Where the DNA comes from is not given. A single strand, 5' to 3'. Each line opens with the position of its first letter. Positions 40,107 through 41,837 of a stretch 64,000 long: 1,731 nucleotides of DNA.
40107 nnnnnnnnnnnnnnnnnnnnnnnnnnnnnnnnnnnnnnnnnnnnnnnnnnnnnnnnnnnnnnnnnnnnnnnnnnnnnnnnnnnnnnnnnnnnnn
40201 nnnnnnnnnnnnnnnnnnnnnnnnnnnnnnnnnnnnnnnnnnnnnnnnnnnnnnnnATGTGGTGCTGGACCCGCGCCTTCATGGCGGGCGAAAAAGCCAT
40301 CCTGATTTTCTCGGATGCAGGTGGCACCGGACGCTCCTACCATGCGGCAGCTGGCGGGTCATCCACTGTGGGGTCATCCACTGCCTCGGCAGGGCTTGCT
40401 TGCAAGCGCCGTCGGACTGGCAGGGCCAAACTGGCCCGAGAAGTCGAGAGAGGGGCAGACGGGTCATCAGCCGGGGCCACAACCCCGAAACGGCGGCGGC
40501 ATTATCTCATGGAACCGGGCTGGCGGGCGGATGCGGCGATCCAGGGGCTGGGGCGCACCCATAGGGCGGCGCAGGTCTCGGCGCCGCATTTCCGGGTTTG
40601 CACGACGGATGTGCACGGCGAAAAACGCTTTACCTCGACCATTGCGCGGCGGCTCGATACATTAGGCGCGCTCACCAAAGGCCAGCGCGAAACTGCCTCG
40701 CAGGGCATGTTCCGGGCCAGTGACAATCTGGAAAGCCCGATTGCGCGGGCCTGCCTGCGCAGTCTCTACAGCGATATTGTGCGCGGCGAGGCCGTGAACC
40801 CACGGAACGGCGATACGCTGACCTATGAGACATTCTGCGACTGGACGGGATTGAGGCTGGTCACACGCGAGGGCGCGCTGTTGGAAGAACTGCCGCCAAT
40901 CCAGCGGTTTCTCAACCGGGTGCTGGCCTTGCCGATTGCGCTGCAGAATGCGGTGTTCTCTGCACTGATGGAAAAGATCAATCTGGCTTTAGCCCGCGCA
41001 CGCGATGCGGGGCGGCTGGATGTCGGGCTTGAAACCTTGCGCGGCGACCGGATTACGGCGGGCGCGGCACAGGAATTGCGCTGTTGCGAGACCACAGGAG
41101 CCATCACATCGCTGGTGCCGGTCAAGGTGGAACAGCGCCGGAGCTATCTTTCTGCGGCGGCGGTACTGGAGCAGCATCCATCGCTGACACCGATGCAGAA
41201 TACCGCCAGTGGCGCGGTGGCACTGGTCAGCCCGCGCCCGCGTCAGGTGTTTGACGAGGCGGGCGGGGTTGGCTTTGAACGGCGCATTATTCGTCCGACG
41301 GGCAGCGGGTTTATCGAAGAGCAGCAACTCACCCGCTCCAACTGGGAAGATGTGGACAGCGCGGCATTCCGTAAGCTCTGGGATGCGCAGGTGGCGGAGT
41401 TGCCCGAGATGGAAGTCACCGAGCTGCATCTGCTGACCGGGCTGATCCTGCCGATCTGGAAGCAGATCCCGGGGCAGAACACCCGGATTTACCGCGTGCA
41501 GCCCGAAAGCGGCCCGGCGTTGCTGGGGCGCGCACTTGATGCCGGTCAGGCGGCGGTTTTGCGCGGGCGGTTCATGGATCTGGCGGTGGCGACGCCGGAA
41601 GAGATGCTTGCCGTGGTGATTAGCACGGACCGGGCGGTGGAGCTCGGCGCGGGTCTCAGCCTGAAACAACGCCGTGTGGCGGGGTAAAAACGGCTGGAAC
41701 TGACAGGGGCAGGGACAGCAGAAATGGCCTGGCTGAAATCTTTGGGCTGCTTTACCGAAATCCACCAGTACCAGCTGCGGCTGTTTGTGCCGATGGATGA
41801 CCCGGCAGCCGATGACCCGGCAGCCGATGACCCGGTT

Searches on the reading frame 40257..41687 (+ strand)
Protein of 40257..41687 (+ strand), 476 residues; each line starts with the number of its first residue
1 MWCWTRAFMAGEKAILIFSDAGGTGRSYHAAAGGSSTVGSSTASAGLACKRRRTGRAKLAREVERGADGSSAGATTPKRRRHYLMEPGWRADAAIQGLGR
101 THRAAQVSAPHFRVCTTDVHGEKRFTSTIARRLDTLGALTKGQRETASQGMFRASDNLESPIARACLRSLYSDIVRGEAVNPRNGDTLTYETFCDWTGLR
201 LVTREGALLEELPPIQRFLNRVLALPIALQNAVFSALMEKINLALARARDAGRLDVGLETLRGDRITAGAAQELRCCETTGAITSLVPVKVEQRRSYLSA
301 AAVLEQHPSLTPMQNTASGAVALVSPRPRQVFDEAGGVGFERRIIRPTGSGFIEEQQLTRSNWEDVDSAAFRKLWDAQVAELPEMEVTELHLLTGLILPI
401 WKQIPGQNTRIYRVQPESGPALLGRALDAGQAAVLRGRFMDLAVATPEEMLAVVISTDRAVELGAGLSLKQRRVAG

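Call 13: search_protein_families(library=pfam, proteins=[window:40257-41687:+], max_evalue=0.01)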
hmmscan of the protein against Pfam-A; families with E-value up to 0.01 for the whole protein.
window:40257-41687:+ (476 aa): 1 family
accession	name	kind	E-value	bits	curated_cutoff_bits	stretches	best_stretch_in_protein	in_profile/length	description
PF13871.12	Helicase_C_4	-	3.7e-68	230.6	30.5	2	74-260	83-271/271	C-terminal domain on Strawberry notch homologue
